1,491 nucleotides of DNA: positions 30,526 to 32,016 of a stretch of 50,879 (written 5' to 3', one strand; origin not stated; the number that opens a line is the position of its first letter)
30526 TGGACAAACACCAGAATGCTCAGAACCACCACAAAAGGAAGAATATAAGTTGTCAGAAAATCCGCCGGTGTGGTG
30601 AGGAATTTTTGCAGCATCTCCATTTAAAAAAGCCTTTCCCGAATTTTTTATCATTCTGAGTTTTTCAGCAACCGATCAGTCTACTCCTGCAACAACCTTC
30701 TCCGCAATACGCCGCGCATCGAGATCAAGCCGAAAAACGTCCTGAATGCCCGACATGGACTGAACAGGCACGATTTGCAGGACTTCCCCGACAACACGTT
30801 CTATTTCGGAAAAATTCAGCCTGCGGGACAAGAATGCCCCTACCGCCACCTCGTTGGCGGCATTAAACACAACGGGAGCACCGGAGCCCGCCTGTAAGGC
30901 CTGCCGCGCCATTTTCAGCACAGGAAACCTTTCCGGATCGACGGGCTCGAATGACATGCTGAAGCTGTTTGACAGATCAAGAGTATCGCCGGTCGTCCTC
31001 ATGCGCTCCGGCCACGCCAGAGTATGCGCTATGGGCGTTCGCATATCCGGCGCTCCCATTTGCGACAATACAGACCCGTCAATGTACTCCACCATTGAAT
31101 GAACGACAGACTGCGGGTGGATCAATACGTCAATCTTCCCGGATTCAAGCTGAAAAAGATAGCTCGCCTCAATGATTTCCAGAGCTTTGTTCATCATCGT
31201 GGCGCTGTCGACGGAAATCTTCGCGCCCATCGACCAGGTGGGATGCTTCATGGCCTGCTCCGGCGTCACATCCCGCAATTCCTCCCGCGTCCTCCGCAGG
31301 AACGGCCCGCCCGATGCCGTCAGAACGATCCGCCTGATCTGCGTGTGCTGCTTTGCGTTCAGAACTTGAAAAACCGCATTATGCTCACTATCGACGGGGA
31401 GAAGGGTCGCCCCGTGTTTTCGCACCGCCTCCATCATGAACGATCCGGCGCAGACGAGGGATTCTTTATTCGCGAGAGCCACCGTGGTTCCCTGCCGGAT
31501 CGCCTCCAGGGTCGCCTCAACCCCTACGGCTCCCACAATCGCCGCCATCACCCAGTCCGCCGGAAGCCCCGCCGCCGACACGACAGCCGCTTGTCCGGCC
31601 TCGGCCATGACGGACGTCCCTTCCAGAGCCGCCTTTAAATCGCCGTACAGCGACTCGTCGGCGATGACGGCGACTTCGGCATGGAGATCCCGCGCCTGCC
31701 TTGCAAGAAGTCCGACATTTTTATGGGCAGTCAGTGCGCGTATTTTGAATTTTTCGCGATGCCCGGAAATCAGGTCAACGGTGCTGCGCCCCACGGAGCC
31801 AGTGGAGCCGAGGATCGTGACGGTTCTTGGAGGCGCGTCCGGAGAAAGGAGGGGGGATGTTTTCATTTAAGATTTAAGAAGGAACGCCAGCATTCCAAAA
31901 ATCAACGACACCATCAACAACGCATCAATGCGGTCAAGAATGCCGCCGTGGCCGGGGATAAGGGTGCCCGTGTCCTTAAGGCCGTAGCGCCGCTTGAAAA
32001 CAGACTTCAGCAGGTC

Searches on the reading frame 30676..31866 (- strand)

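Call 75: search_protein_families(library=pfam, proteins=[window:30676-31866:-], max_evalue=0.00001)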
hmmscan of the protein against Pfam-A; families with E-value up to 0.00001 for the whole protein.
window:30676-31866:- (396 aa): 3 families
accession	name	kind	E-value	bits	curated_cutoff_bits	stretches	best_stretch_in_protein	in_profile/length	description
PF08436.17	DXP_redisom_C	-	2.3e-40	137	26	1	155-238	1-84/84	1-deoxy-D-xylulose 5-phosphate reductoisomerase C-terminal domain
PF02670.22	DXP_reductoisom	-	3.6e-37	128.4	21.7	1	16-141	1-129/129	1-deoxy-D-xylulose 5-phosphate reductoisomerase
PF13288.12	DXPR_C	-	4.4e-35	120.9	27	1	270-386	1-114/115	DXP reductoisomerase C-terminal domain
